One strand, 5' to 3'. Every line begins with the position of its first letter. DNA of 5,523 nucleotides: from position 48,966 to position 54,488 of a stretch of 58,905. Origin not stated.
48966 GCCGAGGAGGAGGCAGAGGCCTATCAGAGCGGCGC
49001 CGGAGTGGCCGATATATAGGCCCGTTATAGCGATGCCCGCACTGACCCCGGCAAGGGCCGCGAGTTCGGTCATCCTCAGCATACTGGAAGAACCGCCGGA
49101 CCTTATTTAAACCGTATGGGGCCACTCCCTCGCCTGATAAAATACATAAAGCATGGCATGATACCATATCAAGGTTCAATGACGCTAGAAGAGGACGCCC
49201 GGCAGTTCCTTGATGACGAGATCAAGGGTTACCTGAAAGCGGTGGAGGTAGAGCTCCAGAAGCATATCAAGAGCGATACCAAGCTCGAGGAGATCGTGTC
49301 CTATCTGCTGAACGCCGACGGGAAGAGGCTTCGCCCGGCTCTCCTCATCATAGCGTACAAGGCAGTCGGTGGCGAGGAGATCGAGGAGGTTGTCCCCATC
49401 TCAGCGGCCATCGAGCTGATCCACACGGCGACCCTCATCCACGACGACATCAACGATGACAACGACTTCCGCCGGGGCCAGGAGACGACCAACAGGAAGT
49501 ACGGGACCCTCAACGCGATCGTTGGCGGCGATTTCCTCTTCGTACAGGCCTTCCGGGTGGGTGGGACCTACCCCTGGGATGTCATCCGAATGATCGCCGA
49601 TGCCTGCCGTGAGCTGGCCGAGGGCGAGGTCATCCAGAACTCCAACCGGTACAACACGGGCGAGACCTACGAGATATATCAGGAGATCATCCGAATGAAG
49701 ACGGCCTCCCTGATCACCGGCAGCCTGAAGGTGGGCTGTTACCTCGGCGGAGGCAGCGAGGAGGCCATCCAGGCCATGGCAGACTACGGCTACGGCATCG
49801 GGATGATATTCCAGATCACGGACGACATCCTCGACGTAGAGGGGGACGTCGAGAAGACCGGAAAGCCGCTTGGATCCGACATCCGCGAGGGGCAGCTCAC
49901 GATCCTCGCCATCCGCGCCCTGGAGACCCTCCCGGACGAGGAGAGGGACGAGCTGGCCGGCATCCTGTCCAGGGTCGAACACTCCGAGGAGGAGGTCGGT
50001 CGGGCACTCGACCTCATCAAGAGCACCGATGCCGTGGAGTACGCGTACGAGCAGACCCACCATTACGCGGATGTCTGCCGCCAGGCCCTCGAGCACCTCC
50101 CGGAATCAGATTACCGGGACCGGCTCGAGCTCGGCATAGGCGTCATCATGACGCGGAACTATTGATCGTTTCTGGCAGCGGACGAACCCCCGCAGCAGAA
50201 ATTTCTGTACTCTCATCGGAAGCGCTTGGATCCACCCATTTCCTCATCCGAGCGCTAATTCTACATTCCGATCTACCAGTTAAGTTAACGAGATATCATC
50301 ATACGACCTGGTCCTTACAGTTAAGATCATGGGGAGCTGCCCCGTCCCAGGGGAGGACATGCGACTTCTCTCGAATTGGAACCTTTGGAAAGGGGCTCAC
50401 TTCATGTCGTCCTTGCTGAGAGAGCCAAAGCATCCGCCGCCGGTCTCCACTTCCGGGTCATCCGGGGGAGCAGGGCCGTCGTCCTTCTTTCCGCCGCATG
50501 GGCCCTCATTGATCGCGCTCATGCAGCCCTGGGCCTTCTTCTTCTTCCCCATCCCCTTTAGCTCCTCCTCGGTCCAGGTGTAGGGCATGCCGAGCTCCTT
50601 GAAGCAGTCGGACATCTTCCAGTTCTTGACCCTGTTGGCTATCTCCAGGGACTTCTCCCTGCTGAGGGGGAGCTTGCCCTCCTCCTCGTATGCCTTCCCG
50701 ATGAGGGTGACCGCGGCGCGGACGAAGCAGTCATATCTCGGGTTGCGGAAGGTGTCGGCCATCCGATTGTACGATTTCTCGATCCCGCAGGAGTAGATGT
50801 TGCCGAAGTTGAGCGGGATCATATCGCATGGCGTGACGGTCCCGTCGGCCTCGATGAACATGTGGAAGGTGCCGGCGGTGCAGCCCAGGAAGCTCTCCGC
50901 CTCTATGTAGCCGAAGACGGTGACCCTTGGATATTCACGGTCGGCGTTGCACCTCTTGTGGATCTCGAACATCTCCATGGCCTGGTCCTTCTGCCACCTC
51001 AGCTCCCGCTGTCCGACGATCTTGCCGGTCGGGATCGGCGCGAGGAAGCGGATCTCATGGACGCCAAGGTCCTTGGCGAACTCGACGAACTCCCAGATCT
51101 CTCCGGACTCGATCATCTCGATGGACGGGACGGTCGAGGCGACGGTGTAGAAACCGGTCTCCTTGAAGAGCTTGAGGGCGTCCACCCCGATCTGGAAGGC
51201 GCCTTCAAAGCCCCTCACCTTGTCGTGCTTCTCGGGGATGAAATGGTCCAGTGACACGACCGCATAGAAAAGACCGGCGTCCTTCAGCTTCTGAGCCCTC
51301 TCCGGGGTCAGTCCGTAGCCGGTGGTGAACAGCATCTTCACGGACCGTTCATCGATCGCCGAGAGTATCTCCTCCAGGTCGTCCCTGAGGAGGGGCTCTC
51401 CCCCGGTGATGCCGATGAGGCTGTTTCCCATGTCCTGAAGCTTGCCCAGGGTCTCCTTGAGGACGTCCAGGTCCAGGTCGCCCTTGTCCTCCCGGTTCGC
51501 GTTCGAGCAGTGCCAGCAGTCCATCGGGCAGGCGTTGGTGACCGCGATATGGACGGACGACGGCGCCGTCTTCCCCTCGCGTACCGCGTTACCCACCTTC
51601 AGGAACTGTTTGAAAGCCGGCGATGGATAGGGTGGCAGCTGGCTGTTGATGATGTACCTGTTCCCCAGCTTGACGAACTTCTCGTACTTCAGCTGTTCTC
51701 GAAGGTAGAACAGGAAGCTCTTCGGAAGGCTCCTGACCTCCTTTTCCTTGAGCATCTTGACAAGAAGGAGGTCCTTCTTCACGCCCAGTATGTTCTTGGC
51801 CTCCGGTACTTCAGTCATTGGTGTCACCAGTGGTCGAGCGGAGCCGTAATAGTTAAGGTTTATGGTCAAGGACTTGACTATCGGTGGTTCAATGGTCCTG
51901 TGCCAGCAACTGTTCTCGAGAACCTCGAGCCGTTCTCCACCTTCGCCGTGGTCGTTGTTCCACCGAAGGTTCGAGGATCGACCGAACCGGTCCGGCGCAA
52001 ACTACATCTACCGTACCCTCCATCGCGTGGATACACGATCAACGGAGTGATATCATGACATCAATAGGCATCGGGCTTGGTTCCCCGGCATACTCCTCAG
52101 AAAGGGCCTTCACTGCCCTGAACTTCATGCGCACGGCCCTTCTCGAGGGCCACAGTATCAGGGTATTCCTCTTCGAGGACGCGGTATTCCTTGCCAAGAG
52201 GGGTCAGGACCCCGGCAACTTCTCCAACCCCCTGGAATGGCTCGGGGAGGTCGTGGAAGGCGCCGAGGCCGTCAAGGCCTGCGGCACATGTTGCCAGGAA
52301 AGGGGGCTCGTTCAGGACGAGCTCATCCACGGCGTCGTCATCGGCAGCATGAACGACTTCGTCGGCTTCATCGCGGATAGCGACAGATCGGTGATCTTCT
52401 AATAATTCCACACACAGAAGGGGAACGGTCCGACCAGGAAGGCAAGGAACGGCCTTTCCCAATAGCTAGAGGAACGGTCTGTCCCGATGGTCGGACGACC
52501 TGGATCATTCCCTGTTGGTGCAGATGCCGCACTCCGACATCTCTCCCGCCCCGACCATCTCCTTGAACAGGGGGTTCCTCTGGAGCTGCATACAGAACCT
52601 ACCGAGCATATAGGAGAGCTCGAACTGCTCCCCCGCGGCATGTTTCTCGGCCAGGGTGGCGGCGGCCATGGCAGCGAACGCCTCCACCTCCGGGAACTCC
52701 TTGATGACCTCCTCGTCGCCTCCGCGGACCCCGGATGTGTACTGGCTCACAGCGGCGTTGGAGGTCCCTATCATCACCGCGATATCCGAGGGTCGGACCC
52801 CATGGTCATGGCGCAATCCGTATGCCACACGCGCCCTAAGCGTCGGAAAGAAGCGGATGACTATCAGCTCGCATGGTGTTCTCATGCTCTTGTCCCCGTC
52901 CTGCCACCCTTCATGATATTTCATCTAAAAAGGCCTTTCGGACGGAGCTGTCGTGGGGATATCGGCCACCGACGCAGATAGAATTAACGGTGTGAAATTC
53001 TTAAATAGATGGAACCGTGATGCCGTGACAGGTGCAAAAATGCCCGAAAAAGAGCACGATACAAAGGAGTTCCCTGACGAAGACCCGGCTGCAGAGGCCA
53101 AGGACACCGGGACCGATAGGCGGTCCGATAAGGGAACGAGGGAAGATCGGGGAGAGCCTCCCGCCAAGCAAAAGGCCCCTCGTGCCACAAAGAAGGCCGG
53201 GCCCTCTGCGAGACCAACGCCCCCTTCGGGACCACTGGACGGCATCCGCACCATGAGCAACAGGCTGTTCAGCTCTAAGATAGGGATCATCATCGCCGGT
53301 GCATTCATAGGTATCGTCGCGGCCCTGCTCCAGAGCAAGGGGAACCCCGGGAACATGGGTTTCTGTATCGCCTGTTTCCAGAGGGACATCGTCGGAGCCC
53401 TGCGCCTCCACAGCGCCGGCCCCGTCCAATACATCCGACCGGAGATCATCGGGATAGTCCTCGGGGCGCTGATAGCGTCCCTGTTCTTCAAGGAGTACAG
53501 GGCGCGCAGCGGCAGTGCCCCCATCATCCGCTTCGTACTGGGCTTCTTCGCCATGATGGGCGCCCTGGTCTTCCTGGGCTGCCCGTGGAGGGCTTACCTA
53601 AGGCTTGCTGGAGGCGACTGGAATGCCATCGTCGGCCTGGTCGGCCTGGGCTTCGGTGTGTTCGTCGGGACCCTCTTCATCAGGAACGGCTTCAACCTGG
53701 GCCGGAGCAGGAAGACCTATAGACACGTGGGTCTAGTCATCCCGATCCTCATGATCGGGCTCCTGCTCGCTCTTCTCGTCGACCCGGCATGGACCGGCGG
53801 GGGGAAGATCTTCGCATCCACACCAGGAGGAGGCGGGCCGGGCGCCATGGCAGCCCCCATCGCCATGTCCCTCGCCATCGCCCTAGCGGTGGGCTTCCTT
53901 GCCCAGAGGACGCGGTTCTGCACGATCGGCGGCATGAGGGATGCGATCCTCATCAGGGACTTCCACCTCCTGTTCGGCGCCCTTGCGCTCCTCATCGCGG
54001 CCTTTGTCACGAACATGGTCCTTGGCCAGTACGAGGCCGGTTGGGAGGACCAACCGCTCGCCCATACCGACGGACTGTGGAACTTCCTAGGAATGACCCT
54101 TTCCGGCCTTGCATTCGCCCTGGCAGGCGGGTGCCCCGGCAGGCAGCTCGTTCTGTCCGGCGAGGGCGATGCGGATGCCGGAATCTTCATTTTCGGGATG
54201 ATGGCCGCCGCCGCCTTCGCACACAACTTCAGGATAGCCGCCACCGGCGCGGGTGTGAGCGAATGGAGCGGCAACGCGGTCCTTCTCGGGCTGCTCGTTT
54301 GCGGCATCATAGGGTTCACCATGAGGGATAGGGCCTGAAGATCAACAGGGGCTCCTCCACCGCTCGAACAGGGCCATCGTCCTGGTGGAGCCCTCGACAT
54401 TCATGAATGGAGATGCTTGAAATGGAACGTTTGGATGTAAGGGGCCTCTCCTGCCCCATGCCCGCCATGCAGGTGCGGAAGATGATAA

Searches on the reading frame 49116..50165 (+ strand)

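Call 18: search_protein_families(library=pfam, proteins=[window:49116-50165:+], max_evalue=0.001)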
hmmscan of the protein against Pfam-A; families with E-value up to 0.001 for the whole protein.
window:49116-50165:+ (349 aa): 1 family
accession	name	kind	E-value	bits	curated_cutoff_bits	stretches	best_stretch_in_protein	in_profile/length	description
PF00348.22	polyprenyl_synt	-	9.4e-69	231.8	27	1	56-300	3-250/251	Polyprenyl synthetase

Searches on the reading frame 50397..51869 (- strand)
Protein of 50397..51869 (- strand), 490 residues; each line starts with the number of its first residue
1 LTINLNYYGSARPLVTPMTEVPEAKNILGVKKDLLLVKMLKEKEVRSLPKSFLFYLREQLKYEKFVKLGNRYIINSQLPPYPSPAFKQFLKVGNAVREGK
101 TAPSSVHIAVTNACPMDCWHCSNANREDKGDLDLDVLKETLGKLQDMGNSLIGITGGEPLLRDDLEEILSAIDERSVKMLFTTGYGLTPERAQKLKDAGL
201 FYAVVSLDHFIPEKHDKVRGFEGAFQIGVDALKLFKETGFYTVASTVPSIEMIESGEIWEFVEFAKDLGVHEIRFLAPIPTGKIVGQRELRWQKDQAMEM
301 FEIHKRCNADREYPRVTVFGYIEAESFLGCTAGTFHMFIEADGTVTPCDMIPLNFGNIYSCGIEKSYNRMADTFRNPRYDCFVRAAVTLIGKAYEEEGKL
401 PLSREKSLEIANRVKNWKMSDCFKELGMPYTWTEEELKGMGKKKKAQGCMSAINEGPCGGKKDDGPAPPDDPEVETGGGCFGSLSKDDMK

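Call 17: search_protein_families(library=pfam, proteins=[window:50397-51869:-], max_evalue=0.001)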
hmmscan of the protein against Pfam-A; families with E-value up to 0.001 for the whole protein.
window:50397-51869:- (490 aa): 3 families
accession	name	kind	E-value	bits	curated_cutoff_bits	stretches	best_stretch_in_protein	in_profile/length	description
PF04055.27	Radical_SAM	-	1.6e-21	77.6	29.5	1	110-264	3-165/166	Radical SAM superfamily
PF13186.11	SPASM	-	2.5e-06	28.1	21.5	1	330-368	1-44/67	Iron-sulfur cluster-binding domain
PF13353.11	Fer4_12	-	0.00027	21.7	22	1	112-193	13-100/137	4Fe-4S single cluster domain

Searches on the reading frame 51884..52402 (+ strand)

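Call 70: search_protein_families(library=pfam, proteins=[window:51884-52402:+], max_evalue=0.001)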
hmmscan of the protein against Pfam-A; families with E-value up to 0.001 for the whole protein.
window:51884-52402:+ (172 aa): 1 family
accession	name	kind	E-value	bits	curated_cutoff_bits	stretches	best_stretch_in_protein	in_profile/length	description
PF02635.20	DsrE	-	1.7e-19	70.5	22.7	1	66-170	8-114/116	DsrE/DsrF-like family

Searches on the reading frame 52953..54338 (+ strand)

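Call 17: search_protein_families(library=pfam, proteins=[window:52953-54338:+], max_evalue=0.001)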
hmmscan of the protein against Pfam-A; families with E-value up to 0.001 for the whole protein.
window:52953-54338:+ (461 aa): 1 family
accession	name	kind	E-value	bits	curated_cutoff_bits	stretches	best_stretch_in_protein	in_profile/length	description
PF04143.19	Sulf_transp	-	1.7e-13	51.3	27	2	319-425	1-105/310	Sulphur transport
